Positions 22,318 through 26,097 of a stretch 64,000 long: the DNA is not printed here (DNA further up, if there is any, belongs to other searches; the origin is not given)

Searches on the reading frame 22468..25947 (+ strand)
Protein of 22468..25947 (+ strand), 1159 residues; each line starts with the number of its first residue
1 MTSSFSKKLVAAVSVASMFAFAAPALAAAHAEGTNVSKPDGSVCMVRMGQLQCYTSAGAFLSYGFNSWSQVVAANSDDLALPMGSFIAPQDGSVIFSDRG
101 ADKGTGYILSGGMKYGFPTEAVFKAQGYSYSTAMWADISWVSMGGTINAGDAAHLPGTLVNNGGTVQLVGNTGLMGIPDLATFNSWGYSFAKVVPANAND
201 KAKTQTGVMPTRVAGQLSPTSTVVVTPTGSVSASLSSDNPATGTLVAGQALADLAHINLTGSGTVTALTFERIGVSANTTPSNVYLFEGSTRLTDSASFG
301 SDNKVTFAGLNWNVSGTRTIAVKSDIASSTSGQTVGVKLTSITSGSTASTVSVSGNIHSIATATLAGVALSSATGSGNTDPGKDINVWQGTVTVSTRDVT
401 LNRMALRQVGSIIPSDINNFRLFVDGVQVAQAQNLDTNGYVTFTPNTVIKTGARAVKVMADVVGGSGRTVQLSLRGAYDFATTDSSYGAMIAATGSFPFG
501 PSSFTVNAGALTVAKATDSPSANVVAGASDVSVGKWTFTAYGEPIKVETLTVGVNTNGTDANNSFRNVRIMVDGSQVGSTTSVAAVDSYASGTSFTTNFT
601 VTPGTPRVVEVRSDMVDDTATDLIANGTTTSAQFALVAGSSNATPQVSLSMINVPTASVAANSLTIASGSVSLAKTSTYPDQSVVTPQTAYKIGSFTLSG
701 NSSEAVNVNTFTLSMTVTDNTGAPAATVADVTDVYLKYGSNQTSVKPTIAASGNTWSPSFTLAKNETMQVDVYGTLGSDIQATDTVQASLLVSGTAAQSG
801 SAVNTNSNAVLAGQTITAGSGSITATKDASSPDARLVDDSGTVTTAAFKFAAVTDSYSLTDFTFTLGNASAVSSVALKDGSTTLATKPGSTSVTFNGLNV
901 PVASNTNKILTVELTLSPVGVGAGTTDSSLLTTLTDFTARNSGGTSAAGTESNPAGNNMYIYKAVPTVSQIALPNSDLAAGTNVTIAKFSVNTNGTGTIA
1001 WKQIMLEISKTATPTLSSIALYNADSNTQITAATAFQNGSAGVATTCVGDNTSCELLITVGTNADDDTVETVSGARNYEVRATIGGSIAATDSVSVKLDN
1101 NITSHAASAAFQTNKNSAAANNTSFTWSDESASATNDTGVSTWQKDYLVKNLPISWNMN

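Call 11: search_protein_families(library=pfam, proteins=[window:22468-25947:+], max_evalue=0.01)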
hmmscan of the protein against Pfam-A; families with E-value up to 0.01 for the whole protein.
window:22468-25947:+ (1159 aa): 0 families

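Call 14: find_homologous_proteins(query=window:22468-25947:+)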
Query window:22468-25947:+ (1159 aa): 475 proteins with E <= 0.001 among 8000 candidates; the best 120 are listed.
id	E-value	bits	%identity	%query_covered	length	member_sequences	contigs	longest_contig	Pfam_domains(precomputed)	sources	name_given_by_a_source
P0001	0.0e+0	2181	89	100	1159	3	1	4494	-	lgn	-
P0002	0.0e+0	2166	90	100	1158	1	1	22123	-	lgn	-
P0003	0.0e+0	2140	88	100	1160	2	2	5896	-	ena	-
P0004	0.0e+0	1726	73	100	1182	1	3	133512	-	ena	-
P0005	0.0e+0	1569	68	100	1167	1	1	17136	-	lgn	-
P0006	0.0e+0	1481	64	100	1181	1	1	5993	-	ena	-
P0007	0.0e+0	1457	63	100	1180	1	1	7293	-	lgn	-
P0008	0.0e+0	1416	63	99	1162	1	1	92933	-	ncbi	-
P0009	0.0e+0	1402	62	100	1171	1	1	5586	-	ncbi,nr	ncbi:MAG: hypothetical protein Q7R60_00275 [bacterium]|nr:hypothetical protein [bacterium]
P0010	0.0e+0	1399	62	99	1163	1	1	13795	-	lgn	-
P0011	0.0e+0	1359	59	100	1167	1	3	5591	-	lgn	-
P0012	0.0e+0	1349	61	100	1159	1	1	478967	-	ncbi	-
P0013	0.0e+0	1304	59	99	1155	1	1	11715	-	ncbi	-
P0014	0.0e+0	1278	59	99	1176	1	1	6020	-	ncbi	-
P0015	0.0e+0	1277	58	100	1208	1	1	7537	-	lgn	-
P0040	1.7e-295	1001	50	97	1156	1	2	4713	-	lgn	-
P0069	3.4e-253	861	44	99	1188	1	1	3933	-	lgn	-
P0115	7.2e-225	767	42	99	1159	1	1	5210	-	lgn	-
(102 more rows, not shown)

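Call 16: find_encoding_contigs(protein=P0002, flank=6000, max_places=3)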
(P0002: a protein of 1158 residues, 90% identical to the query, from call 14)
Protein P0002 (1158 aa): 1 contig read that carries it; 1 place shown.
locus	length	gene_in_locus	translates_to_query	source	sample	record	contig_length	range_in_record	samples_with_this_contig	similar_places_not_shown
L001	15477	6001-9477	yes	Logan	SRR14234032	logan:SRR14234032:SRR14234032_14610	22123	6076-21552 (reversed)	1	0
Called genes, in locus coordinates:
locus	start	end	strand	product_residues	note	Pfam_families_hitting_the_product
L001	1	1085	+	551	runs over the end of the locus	?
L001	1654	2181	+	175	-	-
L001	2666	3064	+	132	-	PF01029:NusB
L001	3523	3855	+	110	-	PF00216:Bac_DNA_binding, PF18291:HU-HIG (weak)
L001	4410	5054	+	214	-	PF12917:YfbR-like, PF13023:HD_3, PF01966:HD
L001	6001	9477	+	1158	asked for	-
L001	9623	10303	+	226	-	PF23914:TPR_CcmH_CycH (faint), PF25062:ARM_TT21_N (faint), PF00515:TPR_1 (faint), PF07719:TPR_2 (faint), PF13428:TPR_14 (faint), PF13432:TPR_16 (faint), PF13414:TPR_11 (faint), PF14559:TPR_19 (faint)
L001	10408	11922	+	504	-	PF00364:Biotin_lipoyl (faint), PF25919:BSH_CusB (faint), PF25984:BSH_YknX (faint), PF25881:HH_YBHG (faint), PF25954:Beta-barrel_RND_2, PF25990:Beta-barrel_YknX, PF25989:YknX_C (weak)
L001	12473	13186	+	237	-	PF20803:PaaX_M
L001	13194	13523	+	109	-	-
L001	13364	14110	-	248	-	PF01209:Ubie_methyltran, PF05175:MTS (weak), PF13489:Methyltransf_23, PF13847:Methyltransf_31, PF08241:Methyltransf_11, PF08242:Methyltransf_12, PF13649:Methyltransf_25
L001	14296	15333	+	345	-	PF00535:Glycos_transf_2, PF13641:Glyco_tranf_2_3, PF13632:Glyco_trans_2_3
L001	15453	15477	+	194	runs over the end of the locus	-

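Call 18: find_related_loci(query=A1, collection=genome_contigs, flank=3000)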
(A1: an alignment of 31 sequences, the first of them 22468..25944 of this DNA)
Query A1 (1159 aa) in genome_contigs; peptide patterns used: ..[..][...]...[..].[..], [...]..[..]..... (x = any residue, [..] = any of these).
132 stretches matched a pattern; 79 encode a relative of the query (tblastn E <= 1e-3); 79 distinct loci.
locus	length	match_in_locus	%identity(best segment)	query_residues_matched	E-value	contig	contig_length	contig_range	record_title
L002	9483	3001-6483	89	1-1159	0e+0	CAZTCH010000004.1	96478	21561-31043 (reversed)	MAG TPA_asm: uncultured Candidatus Saccharibacteria bacterium isolate SRP286056_co1_73 genome assembly, contig: NODE_162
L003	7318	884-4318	54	1-1153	0e+0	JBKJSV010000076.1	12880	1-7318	MAG: Candidatus Doudnabacteria bacterium isolate ant_bin.594 k117_4410825, whole genome shotgun sequence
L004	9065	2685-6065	53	1-1098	0e+0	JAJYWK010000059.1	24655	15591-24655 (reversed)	MAG: bacterium isolate FK3.bin112 NODE_3945_length_24655_cov_2.732265, whole genome shotgun sequence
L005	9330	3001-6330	53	1-1098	0e+0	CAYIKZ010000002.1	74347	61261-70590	MAG TPA_asm: uncultured Candidatus Saccharibacteria bacterium isolate ERP119705_co23_399 genome assembly, contig: NODE_1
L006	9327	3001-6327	53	1-1098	0e+0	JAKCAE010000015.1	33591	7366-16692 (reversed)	MAG: bacterium isolate WY4.bin85 NODE_1513_length_33591_cov_2.230965, whole genome shotgun sequence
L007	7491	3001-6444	50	7-1153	0e+0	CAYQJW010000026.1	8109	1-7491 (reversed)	MAG TPA_asm: uncultured Candidatus Saccharibacteria bacterium isolate SRP286056_co1_433 genome assembly, contig: NODE_11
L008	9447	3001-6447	51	21-1157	0e+0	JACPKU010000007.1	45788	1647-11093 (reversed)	MAG: Candidatus Doudnabacteria bacterium isolate NC_groundwater_503_Ag_S-0.1um_46_13 S35_SO-1_scaffold_638575, whole gen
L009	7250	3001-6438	49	1-1153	0e+0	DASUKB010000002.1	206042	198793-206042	MAG TPA_asm: Patescibacteria group bacterium isolate SMAG_U1502 k141_1401854, whole genome shotgun sequence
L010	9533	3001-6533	51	3-1158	0e+0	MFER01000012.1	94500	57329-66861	MAG: Candidatus Doudnabacteria bacterium RIFCSPHIGHO2_02_FULL_43_13b rifcsphigho2_02_scaffold_678, whole genome shotgun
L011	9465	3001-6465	63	7-1159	0e+0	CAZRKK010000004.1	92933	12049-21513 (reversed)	MAG TPA_asm: uncultured Candidatus Saccharibacteria bacterium isolate SRP170004_co1_269 genome assembly, contig: NODE_26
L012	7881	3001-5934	52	224-1159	0e+0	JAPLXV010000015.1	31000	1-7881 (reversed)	MAG: Candidatus Nomurabacteria bacterium isolate LacPavin_0419_WC90_MAG_34_11 LacPavin_0419_WC90_scaffold_896172, whole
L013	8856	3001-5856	53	231-1158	0e+0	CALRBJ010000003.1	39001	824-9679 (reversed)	MAG: Candidatus Nomurabacteria bacterium isolate Ike-100m-20 genome assembly, contig: Ike-100-c325, whole genome shotgun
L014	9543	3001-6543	45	6-1158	0e+0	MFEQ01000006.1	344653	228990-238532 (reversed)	MAG: Candidatus Doudnabacteria bacterium RIFCSPHIGHO2_02_FULL_42_25 rifcsphigho2_02_scaffold_5, whole genome shotgun seq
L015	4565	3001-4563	75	1-511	0e+0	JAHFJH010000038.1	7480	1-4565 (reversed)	MAG: Candidatus Doudnabacteria bacterium isolate nzgw381 NODE_8454_length_7481_cov_3.931386, whole genome shotgun sequen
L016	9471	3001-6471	43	1-1153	0e+0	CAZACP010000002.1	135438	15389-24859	MAG TPA_asm: uncultured Candidatus Saccharibacteria bacterium isolate SRP135725_co1_375 genome assembly, contig: NODE_55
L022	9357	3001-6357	47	18-1118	0e+0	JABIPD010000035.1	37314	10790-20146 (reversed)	MAG: Candidatus Jacksonbacteria bacterium isolate SI072_bin11 k141_869889, whole genome shotgun sequence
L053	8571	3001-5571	38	231-1040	2e-119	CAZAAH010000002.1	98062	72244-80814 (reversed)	MAG TPA_asm: uncultured Candidatus Saccharibacteria bacterium isolate SRP193066_co2_95 genome assembly, contig: NODE_46_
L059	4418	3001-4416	45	107-573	1e-98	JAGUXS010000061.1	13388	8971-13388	MAG: Patescibacteria group bacterium isolate DeMMO4_20 c_000000002502, whole genome shotgun sequence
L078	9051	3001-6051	24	210-1153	3e-28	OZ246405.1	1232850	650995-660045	MAG: uncultured Gammaproteobacteria bacterium isolate ERP019367_co1_70 genome assembly, chromosome: 1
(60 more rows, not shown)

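Call 24: find_encoding_contigs(protein=P0001, flank=3000, max_places=3)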
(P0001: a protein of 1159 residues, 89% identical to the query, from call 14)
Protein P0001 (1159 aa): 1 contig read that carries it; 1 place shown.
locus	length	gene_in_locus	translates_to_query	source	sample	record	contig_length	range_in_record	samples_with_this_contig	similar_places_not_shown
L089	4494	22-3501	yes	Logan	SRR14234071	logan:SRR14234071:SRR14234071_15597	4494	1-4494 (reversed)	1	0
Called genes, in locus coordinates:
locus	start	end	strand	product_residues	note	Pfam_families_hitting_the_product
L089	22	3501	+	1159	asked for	-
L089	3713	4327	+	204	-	PF23914:TPR_CcmH_CycH (faint), PF25062:ARM_TT21_N (faint), PF13428:TPR_14 (faint), PF00515:TPR_1 (faint), PF07719:TPR_2 (faint), PF13414:TPR_11 (faint), PF13432:TPR_16 (faint), PF14559:TPR_19 (faint)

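Call 25: find_encoding_contigs(protein=P0003, flank=3000, max_places=3)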
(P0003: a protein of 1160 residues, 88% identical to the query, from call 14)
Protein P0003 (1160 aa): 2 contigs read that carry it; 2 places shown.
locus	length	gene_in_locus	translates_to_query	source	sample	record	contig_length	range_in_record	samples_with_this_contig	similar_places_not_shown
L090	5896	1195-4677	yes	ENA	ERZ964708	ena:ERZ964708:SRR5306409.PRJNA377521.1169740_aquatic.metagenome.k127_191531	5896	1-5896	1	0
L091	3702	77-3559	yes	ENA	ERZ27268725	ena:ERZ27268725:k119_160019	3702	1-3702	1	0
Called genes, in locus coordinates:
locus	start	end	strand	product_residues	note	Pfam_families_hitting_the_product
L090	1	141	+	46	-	?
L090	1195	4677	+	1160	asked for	-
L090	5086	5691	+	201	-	PF07719:TPR_2 (faint), PF13428:TPR_14 (faint), PF00515:TPR_1 (faint), PF13414:TPR_11 (faint), PF13432:TPR_16 (faint)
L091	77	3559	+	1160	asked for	-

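Call 26: find_encoding_contigs(protein=P0004, flank=3000, max_places=3)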
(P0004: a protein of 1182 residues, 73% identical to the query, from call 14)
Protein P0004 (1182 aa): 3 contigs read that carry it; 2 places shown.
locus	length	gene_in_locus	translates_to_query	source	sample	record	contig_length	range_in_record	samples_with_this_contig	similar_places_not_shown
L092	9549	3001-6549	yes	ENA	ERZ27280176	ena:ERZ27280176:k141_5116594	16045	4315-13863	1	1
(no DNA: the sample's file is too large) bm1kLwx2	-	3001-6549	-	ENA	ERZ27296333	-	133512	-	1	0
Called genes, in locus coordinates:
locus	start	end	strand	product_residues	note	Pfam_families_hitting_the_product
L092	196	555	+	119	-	-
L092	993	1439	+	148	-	PF01029:NusB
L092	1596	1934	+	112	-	PF00216:Bac_DNA_binding, PF18291:HU-HIG (faint)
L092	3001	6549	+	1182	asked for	-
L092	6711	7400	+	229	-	PF07719:TPR_2 (faint), PF00515:TPR_1 (faint), PF13428:TPR_14 (faint), PF13414:TPR_11 (faint)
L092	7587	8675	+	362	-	-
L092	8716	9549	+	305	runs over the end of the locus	PF01471:PG_binding_1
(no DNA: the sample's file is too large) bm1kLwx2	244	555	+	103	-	-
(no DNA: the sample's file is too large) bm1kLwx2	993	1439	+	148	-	PF01029:NusB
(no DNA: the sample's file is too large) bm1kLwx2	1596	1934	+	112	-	PF00216:Bac_DNA_binding, PF18291:HU-HIG (faint)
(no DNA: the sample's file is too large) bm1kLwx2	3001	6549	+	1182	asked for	-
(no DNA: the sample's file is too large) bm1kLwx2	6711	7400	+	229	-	PF07719:TPR_2 (faint), PF00515:TPR_1 (faint), PF13428:TPR_14 (faint), PF13414:TPR_11 (faint)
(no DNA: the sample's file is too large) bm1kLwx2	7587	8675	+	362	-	-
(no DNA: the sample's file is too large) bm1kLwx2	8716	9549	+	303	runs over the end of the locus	PF01471:PG_binding_1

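Call 27: find_encoding_contigs(protein=P0005, flank=3000, max_places=3)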
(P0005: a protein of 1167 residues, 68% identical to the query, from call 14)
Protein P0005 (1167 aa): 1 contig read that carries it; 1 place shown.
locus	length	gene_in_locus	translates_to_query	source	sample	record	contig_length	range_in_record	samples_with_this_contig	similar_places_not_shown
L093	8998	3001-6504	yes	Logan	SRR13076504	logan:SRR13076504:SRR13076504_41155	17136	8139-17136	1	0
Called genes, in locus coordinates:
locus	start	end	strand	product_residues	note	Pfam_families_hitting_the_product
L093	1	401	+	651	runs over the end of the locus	PF00989:PAS (weak), PF08448:PAS_4 (weak), PF13426:PAS_9, PF00512:HisKA, PF02518:HATPase_c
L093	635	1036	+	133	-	-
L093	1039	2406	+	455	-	-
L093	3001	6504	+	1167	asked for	-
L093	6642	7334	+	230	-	PF13181:TPR_8 (faint), PF07719:TPR_2 (faint), PF13428:TPR_14 (faint), PF00515:TPR_1 (faint), PF13414:TPR_11 (faint), PF14559:TPR_19 (faint), PF13431:TPR_17 (faint)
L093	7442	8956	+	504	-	PF25917:BSH_RND (faint), PF25919:BSH_CusB (faint), PF25881:HH_YBHG (faint), PF25954:Beta-barrel_RND_2 (weak), PF25990:Beta-barrel_YknX, PF25989:YknX_C (weak)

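Call 52: search_protein_families(library=pfam, proteins=[L059:221-772:+, L059:801-2174:+, L053:1014-1520:+, L053:1522-2319:+, L078:77-634:+, L078:627-1913:+, L022:786-2246:+], max_evalue=0.01)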
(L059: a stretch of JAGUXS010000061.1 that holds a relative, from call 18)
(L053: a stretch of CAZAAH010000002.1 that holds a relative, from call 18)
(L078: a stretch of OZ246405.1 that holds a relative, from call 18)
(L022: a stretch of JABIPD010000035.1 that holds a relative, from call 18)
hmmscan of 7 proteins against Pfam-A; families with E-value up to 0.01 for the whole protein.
L059:221-772:+ (183 aa): 5 families
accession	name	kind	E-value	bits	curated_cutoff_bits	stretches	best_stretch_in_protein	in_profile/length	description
PF08281.18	Sigma70_r4_2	-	6.8e-13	48.5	25.7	1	124-176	2-54/54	Sigma-70, region 4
PF04545.22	Sigma70_r4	-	2.5e-12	46.5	24.1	1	129-178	1-50/50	Sigma-70, region 4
PF04542.20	Sigma70_r2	-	1e-07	32.1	24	1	25-90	2-69/71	Sigma-70 region 2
PF07638.17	Sigma70_ECF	-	0.0016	18.8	21.1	1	13-172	11-175/185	ECF sigma factor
PF08874.15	DUF1835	-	0.0022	18.5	21.1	1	124-169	11-55/122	Domain of unknown function (DUF1835)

L059:801-2174:+ (457 aa): 1 family
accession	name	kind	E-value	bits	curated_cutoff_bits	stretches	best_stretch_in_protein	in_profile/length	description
PF18915.5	DUF5667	-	0.00015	22.6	27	1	87-176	2-77/99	Domain of unknown function (DUF5667)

L053:1014-1520:+ (168 aa): 4 families
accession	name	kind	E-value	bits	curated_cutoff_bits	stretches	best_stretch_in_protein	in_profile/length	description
PF04542.20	Sigma70_r2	-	3.2e-12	46.5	24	1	11-79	1-71/71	Sigma-70 region 2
PF08281.18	Sigma70_r4_2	-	3.7e-11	42.9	25.7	1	109-158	3-52/54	Sigma-70, region 4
PF04545.22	Sigma70_r4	-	3.7e-06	26.8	24.1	1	113-161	1-49/50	Sigma-70, region 4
PF15501.11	MDM1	-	0.0063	15.9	27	1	72-117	347-392/553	Nuclear protein MDM1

L053:1522-2319:+ (265 aa): 1 family
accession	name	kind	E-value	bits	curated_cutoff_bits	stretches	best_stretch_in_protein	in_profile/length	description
PF11744.14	ALMT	-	0.0092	15.4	20.6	0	98-241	280-428/471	Aluminium activated malate transporter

L078:77-634:+ (185 aa): 4 families
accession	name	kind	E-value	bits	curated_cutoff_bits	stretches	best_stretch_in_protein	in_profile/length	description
PF08281.18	Sigma70_r4_2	-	4.5e-14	52.3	25.7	1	124-174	2-52/54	Sigma-70, region 4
PF04542.20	Sigma70_r2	-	2.4e-11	43.7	24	1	26-95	1-70/71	Sigma-70 region 2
PF04545.22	Sigma70_r4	-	1.6e-08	34.4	24.1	1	138-178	10-50/50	Sigma-70, region 4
PF07638.17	Sigma70_ECF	-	4.8e-05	23.8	21.1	1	20-169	16-172/185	ECF sigma factor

L078:627-1913:+ (428 aa): 2 families
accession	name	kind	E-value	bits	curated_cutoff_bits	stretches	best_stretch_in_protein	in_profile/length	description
PF18915.5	DUF5667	-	1.4e-09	38.7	27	1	93-206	2-96/99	Domain of unknown function (DUF5667)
PF09718.15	Tape_meas_lam_C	-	0.0012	19.3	23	1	239-292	7-60/76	Lambda phage tail tape-measure protein (Tape_meas_lam_C)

L022:786-2246:+ (486 aa): 1 family
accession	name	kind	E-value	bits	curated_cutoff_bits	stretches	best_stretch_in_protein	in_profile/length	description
PF18915.5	DUF5667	-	1.1e-12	48.6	27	1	86-171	1-82/99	Domain of unknown function (DUF5667)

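Call 68: find_encoding_contigs(protein=P0069, flank=3000, max_places=4)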
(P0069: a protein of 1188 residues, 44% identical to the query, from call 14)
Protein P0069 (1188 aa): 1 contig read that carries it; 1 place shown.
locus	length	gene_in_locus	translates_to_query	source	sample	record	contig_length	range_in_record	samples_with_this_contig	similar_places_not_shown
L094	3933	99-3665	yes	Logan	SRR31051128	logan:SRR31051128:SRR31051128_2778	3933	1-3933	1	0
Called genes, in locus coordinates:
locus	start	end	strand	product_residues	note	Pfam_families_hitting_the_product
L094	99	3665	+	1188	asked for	-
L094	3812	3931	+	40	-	?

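Call 69: find_encoding_contigs(protein=P0040, flank=3000, max_places=4)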
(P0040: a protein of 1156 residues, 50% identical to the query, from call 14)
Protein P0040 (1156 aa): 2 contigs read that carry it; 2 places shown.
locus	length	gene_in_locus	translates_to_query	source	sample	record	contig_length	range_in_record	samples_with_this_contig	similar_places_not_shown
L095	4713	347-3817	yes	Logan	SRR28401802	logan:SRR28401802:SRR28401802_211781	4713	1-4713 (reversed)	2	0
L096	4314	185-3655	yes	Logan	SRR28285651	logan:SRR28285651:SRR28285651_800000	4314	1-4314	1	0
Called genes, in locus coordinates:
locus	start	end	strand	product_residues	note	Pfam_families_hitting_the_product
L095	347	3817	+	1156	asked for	-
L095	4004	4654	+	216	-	PF13428:TPR_14 (faint), PF25062:ARM_TT21_N (weak), PF13431:TPR_17 (faint), PF00515:TPR_1 (weak), PF07719:TPR_2 (weak), PF13181:TPR_8 (faint), PF14559:TPR_19, PF23914:TPR_CcmH_CycH, +2 more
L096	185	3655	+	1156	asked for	-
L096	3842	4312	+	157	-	?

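Call 70: find_encoding_contigs(protein=P0011, flank=3000, max_places=4)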
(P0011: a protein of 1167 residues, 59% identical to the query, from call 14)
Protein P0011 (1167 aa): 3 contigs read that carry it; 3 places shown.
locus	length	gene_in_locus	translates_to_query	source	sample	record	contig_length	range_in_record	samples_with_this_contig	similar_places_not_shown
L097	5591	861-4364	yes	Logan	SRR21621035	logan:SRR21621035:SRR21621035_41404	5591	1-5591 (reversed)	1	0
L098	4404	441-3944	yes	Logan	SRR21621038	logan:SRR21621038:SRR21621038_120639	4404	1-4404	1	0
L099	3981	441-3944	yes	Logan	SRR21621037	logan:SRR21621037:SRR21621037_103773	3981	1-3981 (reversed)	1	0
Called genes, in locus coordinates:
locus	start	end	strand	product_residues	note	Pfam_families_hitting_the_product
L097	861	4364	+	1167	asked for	-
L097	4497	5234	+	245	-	PF14559:TPR_19 (faint), PF13428:TPR_14 (faint), PF07719:TPR_2 (faint), PF23914:TPR_CcmH_CycH (faint), PF13414:TPR_11 (faint), PF13431:TPR_17 (faint)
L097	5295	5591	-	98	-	?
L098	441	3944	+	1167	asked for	-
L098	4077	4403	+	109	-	?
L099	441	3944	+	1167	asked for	-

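Call 75: search_solved_structures(query=window:22468-25944:+, max_evalue=1)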
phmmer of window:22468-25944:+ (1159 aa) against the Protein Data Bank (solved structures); distinct sequences matched with E-value up to 1: 0.
